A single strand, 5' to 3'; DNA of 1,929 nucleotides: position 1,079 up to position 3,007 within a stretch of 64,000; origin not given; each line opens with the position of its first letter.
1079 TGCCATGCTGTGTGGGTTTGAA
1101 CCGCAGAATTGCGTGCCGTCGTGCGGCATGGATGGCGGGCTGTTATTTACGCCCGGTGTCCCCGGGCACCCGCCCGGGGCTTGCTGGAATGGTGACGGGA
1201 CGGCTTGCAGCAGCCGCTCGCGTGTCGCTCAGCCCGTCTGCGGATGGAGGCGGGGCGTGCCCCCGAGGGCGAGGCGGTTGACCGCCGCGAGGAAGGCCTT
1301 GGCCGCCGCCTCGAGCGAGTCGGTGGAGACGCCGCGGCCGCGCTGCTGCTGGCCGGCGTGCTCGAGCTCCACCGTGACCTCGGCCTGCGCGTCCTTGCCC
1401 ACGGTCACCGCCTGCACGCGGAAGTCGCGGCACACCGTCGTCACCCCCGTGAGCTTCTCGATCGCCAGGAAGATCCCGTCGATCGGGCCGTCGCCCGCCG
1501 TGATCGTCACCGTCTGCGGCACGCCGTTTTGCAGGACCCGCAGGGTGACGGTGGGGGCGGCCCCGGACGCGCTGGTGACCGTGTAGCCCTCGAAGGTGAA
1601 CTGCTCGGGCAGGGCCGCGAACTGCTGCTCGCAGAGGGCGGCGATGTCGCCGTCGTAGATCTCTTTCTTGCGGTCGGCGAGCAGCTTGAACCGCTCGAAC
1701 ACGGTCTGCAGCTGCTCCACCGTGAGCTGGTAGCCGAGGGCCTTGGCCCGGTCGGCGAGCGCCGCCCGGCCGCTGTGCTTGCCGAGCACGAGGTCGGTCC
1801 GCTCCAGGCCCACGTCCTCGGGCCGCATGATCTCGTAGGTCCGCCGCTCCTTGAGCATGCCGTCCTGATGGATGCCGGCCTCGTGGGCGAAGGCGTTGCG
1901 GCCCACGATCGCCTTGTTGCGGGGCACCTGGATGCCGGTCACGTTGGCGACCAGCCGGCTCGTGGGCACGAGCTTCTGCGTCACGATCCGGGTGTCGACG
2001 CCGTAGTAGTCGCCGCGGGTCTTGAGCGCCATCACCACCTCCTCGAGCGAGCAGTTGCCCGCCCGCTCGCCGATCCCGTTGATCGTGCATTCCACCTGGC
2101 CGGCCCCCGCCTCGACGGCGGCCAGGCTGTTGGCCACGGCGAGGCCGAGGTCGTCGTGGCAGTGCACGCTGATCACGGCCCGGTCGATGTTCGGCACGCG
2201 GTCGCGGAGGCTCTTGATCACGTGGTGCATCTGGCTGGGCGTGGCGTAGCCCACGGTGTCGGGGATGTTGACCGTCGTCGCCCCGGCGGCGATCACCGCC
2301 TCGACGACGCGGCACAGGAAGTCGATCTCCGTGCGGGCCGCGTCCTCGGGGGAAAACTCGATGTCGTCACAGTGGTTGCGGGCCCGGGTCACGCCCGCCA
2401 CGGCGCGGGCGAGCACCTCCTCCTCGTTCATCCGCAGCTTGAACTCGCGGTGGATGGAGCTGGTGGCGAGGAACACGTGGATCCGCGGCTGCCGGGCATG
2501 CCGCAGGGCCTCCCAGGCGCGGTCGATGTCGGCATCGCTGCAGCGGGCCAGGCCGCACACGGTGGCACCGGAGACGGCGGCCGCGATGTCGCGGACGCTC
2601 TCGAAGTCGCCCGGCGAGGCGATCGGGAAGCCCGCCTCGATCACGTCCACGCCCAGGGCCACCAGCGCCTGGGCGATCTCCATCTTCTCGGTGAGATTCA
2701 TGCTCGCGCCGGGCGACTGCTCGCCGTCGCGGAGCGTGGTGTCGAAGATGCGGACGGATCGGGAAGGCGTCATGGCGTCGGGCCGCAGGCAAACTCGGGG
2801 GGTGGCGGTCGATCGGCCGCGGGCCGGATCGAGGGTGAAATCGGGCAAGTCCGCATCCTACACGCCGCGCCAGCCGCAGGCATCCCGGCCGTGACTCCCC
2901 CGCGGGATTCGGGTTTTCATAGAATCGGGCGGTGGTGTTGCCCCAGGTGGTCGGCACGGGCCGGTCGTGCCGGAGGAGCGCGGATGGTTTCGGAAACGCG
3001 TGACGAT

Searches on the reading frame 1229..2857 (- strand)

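Call 91: search_protein_families(library=pfam, proteins=[window:1229-2857:-], max_evalue=0.001)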
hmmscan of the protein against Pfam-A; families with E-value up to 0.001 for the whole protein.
window:1229-2857:- (542 aa): 3 families
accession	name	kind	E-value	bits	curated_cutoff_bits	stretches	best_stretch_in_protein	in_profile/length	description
PF00682.25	HMGL-like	-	5.4e-99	331.2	29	1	35-303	2-260/260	HMGL-like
PF22617.1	HCS_D2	-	6.6e-33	113.4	27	1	317-398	1-82/82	Homocitrate synthase post-HMGL domain-like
PF08502.15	LeuA_dimer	-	2.1e-28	99.3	24.9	1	399-529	1-130/131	LeuA allosteric (dimerisation) domain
